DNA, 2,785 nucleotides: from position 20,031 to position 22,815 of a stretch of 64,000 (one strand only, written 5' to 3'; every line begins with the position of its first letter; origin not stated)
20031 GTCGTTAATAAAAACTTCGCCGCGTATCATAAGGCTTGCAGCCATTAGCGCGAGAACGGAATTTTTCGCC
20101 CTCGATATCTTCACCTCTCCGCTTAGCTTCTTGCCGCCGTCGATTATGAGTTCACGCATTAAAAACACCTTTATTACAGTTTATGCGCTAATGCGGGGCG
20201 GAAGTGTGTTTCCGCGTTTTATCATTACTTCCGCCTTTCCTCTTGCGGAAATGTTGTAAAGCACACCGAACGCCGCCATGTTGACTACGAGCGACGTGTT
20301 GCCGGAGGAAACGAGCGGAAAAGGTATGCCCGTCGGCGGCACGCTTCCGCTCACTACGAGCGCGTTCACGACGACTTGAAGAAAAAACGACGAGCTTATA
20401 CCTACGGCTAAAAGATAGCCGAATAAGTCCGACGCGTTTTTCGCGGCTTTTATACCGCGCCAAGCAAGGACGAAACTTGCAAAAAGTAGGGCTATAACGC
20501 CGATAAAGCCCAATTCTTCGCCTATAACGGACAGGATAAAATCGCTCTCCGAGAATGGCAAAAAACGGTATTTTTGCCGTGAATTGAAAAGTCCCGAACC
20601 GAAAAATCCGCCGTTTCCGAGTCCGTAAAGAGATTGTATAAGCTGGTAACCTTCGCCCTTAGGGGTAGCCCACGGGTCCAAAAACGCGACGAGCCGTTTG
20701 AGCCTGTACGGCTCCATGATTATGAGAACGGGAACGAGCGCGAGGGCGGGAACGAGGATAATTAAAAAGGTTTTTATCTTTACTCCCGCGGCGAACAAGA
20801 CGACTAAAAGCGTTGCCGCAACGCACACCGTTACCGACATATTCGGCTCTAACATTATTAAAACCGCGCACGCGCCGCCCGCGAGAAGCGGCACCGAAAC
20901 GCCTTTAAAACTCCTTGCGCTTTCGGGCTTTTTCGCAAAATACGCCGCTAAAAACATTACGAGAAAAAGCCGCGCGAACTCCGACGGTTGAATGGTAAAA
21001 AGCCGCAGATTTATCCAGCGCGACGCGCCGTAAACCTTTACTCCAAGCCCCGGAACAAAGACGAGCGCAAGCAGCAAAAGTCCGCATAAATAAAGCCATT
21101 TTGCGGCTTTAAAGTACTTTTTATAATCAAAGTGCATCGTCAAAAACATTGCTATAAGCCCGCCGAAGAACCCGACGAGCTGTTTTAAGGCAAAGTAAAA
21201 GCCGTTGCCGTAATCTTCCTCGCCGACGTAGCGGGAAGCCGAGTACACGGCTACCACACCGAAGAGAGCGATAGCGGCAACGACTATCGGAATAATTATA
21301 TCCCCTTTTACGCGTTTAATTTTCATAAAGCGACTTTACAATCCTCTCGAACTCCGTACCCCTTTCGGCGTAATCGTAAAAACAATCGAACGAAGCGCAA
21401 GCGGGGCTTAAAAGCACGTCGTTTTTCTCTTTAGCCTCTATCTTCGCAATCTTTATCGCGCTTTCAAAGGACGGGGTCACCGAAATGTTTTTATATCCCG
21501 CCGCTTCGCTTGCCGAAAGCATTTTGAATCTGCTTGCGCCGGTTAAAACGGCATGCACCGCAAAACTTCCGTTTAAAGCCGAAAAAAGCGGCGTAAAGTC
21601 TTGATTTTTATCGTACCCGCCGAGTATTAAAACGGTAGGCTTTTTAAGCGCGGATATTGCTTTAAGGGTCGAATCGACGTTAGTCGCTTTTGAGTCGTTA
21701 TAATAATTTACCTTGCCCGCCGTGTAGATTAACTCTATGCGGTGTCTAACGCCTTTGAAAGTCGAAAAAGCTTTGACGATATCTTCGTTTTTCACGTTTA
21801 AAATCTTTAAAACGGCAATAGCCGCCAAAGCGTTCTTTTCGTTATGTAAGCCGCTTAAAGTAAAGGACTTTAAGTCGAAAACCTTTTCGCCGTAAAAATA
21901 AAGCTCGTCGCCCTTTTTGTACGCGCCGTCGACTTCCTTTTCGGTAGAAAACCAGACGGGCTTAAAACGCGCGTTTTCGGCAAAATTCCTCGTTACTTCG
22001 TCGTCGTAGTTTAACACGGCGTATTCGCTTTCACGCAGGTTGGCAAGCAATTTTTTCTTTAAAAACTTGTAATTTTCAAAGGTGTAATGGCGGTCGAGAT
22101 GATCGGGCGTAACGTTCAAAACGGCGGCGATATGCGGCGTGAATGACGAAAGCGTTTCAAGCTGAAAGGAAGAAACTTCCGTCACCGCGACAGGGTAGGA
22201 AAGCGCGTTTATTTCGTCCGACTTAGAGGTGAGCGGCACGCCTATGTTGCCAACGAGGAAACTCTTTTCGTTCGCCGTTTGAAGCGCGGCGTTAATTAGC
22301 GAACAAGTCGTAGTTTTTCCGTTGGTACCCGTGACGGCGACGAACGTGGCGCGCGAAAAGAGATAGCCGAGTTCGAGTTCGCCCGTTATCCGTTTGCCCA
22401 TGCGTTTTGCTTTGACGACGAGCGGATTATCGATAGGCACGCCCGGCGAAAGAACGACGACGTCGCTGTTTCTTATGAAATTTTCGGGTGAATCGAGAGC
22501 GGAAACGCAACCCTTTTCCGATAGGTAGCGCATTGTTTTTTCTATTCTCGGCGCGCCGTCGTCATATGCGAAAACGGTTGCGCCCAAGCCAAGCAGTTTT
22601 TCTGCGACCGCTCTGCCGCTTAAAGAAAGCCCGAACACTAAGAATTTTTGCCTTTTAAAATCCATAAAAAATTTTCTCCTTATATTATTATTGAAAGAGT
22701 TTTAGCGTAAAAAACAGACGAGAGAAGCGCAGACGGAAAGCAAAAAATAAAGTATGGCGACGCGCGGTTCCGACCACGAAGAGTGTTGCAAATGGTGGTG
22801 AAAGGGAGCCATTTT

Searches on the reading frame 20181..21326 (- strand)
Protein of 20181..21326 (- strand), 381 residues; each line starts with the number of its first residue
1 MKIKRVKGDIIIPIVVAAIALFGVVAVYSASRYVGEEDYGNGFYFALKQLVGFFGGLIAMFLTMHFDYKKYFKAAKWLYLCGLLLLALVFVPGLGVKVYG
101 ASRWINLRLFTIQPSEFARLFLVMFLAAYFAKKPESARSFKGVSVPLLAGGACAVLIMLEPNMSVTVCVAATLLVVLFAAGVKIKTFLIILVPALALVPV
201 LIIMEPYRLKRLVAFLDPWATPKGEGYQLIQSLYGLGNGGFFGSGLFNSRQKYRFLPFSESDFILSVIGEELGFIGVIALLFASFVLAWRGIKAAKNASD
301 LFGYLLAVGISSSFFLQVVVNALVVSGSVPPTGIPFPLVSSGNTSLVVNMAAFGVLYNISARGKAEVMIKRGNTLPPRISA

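Call 71: search_protein_families(library=pfam, proteins=[window:20181-21326:-], max_evalue=0.0001)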
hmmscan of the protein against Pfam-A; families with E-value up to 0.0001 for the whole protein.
window:20181-21326:- (381 aa): 1 family
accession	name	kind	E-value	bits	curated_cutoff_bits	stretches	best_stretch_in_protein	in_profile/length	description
PF01098.24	FTSW_RODA_SPOVE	-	2.4e-101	339.7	26.4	1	12-362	4-353/356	Cell cycle protein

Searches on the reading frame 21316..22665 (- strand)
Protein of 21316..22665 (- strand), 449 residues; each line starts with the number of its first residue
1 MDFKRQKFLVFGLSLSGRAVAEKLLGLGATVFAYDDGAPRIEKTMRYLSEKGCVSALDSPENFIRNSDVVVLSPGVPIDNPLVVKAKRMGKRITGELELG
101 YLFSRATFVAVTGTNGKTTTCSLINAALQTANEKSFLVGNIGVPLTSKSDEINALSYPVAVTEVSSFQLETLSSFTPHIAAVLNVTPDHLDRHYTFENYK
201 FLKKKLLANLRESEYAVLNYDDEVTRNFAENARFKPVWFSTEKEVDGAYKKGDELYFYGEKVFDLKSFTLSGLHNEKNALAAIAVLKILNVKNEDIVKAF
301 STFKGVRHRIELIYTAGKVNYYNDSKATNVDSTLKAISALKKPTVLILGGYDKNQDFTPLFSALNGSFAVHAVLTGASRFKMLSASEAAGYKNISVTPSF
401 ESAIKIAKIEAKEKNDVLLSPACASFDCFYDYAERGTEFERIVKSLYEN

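Call 71: search_protein_families(library=pfam, proteins=[window:21316-22665:-], max_evalue=0.0001)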
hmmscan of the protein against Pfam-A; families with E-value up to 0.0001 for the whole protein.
window:21316-22665:- (449 aa): 3 families
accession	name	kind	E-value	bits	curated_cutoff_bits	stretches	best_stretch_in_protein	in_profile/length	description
PF08245.18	Mur_ligase_M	-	4.5e-33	115.4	24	1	111-285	1-199/200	Mur ligase middle domain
PF02875.26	Mur_ligase_C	-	2.9e-11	44.7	28.4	1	308-423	1-127/127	Mur ligase, glutamate ligase domain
PF21799.2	MurD-like_N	-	6.6e-06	26.7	27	1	7-95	2-88/88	Mur ligase MurD-like, N-terminal domain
